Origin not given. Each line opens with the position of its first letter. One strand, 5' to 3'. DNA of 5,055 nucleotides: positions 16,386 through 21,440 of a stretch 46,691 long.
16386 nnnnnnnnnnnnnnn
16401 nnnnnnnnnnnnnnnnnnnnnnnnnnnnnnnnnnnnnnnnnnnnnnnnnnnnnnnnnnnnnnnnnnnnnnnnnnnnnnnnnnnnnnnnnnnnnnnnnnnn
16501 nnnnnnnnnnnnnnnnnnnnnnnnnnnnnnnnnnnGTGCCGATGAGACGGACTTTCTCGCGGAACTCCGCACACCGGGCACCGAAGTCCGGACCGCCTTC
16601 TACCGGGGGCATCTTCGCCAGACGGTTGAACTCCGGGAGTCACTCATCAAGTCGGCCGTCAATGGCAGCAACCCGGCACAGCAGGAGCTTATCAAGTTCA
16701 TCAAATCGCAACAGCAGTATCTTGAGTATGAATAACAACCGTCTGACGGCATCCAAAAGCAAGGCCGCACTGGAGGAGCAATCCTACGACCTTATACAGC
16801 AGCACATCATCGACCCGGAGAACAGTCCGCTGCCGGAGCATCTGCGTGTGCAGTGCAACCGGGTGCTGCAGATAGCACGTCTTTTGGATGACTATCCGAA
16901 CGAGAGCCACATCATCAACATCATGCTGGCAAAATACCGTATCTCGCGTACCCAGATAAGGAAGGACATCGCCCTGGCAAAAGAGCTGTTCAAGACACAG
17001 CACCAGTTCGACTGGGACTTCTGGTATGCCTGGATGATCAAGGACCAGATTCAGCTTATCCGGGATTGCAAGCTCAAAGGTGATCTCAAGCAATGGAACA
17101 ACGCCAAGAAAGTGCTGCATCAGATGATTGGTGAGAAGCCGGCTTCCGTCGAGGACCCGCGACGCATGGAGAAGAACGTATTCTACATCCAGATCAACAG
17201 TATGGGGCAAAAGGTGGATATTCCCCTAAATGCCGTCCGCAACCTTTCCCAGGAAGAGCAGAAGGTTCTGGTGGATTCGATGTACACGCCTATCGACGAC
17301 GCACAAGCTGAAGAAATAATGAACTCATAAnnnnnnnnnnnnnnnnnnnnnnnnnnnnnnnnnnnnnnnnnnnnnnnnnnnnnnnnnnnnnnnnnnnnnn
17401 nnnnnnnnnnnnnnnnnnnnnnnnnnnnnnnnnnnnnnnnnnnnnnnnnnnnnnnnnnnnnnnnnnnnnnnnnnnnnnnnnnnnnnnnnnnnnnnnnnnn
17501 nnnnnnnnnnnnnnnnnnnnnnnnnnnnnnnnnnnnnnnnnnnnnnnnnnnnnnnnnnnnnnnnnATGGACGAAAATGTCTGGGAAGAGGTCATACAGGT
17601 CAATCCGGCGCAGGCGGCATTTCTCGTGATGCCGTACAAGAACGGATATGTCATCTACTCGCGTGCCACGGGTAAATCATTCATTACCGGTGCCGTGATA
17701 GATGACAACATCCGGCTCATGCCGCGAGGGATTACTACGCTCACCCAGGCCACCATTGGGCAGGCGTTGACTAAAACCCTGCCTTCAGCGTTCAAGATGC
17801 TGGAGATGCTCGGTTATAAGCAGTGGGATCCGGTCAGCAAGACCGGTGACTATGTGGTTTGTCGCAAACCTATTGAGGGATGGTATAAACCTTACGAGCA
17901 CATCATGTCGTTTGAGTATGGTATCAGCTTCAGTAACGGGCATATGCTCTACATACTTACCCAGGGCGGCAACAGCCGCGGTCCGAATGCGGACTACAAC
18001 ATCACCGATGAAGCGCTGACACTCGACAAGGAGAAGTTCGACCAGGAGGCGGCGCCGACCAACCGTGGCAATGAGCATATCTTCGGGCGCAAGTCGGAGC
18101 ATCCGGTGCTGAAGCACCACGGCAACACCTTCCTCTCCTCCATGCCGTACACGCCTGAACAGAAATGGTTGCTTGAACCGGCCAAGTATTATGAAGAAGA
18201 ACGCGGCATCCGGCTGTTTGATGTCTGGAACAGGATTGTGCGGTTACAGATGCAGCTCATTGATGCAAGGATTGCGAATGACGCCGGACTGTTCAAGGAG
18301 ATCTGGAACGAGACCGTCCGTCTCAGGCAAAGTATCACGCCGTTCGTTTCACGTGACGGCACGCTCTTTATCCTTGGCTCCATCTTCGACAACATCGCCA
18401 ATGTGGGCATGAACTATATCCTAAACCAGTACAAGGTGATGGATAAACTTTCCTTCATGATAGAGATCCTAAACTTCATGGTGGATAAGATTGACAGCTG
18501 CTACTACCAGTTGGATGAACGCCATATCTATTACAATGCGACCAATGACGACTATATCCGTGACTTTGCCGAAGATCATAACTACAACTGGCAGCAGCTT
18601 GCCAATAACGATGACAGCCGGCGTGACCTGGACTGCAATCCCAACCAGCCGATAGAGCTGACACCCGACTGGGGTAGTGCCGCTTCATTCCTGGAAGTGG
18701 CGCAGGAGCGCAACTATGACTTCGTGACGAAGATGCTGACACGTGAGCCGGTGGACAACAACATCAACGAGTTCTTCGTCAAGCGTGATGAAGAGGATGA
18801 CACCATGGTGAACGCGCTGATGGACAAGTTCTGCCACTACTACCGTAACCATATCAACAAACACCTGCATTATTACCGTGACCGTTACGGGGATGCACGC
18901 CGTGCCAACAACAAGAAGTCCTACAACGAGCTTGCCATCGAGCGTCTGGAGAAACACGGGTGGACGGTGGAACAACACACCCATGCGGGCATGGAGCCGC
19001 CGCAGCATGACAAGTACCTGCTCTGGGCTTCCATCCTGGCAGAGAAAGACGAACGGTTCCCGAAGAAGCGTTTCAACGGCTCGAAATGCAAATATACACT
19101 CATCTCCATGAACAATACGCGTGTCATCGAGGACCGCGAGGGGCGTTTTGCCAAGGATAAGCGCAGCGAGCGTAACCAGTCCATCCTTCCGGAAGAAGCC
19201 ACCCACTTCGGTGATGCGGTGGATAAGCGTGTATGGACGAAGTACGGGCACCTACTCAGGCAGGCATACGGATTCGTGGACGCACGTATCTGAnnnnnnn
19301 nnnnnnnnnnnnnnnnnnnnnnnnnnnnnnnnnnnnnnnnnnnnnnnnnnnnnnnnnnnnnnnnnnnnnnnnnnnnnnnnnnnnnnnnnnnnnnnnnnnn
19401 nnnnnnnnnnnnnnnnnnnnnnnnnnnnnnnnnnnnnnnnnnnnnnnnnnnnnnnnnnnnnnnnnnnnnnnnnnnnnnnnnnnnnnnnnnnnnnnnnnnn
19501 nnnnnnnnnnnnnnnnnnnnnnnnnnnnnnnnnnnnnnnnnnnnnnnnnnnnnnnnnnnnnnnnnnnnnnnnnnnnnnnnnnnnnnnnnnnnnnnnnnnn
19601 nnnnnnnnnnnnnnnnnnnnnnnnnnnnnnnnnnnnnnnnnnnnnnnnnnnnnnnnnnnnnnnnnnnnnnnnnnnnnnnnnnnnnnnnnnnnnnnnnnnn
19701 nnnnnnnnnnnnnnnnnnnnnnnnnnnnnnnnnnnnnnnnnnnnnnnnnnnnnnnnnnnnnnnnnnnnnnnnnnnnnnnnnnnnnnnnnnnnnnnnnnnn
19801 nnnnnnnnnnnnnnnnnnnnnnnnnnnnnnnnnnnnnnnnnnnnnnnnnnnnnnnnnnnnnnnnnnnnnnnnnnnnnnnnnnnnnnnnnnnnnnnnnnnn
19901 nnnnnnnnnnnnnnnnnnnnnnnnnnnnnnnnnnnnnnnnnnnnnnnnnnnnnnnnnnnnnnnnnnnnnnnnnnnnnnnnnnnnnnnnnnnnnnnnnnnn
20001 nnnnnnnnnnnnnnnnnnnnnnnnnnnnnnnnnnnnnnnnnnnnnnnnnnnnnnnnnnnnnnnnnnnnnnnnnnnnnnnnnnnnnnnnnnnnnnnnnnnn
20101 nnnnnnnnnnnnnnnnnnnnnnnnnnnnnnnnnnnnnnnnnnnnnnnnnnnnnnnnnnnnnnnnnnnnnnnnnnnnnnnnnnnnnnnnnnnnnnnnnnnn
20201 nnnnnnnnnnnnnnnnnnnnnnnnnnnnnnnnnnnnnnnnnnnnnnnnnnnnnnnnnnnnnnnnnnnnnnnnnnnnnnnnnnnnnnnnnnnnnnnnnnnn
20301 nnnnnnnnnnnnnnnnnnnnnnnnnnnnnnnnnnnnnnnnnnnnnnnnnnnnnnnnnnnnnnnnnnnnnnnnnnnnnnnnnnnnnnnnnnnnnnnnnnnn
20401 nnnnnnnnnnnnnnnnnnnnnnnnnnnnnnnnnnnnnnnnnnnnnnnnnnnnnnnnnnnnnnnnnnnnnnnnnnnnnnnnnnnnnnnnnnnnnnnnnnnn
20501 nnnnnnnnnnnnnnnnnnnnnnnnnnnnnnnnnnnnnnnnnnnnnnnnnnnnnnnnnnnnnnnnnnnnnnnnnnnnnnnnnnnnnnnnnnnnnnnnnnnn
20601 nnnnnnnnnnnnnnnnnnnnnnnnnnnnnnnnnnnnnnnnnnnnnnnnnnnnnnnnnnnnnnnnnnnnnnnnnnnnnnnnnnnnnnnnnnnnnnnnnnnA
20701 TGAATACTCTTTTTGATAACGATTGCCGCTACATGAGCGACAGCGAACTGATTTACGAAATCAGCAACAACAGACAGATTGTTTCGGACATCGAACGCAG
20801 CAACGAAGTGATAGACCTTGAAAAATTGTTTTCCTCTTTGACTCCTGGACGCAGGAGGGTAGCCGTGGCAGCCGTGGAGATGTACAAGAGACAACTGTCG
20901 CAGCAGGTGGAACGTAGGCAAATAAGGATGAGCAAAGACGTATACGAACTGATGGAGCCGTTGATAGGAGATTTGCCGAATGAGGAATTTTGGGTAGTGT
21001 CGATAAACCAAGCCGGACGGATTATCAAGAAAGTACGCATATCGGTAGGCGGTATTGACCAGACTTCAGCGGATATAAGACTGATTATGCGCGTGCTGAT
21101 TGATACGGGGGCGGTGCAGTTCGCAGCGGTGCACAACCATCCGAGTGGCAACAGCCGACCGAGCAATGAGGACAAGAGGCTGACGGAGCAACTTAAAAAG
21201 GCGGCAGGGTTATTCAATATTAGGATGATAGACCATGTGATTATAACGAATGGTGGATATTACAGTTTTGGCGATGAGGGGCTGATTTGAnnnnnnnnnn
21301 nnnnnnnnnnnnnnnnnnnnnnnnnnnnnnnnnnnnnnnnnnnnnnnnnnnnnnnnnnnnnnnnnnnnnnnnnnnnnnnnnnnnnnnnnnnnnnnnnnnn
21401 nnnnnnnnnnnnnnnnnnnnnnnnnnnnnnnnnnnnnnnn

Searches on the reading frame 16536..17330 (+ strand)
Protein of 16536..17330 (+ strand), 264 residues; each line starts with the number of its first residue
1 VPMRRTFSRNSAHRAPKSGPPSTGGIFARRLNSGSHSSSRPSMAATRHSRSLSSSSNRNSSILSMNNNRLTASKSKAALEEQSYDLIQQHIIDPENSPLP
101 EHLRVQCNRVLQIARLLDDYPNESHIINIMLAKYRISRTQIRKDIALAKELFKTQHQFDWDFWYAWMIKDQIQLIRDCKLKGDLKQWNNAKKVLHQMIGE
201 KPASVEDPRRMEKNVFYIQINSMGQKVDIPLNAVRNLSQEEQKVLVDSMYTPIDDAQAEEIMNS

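Call 9: search_protein_families(library=phrogs, proteins=[window:16536-17330:+])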
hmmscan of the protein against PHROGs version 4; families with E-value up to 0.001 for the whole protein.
window:16536-17330:+ (264 aa): 0 families

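Call 10: search_protein_families(library=pfam, max_evalue=0.01, proteins=[window:16536-17330:+])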
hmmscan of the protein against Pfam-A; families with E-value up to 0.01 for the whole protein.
window:16536-17330:+ (264 aa): 1 family
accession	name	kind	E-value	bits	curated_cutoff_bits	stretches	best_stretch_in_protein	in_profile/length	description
PF09182.16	PuR_N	-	0.0037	17.6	24.6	1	108-156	4-52/70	Bacterial purine repressor, N-terminal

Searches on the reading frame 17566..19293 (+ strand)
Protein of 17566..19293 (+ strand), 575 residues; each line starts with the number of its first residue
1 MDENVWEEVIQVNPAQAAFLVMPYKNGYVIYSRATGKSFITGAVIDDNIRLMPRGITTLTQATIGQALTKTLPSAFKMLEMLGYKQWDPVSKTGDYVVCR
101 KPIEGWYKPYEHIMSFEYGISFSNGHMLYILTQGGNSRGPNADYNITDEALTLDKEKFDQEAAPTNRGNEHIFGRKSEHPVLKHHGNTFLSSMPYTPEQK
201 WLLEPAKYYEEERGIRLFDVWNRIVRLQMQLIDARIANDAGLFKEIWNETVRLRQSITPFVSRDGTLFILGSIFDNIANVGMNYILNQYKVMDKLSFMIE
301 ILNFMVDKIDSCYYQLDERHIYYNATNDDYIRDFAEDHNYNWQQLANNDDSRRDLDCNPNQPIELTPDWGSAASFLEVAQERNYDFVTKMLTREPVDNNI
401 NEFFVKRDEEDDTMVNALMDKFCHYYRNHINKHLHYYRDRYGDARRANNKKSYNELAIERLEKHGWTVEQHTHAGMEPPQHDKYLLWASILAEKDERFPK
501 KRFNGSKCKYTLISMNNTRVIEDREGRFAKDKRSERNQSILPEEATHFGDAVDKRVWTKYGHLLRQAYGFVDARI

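Call 9: search_protein_families(library=phrogs, proteins=[window:17566-19293:+])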
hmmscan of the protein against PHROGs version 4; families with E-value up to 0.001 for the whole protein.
window:17566-19293:+ (575 aa): 0 families

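Call 10: search_protein_families(library=pfam, max_evalue=0.01, proteins=[window:17566-19293:+])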
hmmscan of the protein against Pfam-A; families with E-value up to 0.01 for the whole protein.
window:17566-19293:+ (575 aa): 0 families

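Call 38: search_solved_structures(query=window:17566-19293:+, max_evalue=0.01)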
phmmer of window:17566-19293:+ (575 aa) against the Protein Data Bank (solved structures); distinct sequences matched with E-value up to 0.01: 0.

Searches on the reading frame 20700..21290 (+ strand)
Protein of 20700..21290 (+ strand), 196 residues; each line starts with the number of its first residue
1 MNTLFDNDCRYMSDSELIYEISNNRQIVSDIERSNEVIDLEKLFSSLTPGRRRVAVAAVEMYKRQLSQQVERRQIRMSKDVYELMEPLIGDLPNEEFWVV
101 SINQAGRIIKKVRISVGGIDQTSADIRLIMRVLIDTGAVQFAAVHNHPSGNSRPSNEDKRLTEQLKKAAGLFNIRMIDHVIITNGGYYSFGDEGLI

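Call 9: search_protein_families(library=phrogs, proteins=[window:20700-21290:+])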
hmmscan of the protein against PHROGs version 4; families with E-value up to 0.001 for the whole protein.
window:20700-21290:+ (196 aa): 1 family
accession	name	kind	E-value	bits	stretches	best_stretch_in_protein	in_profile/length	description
phrog_10276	-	DNA, RNA and nucleotide metabolism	1.5e-30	107.2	1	56-195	11-152/153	DNA repair protein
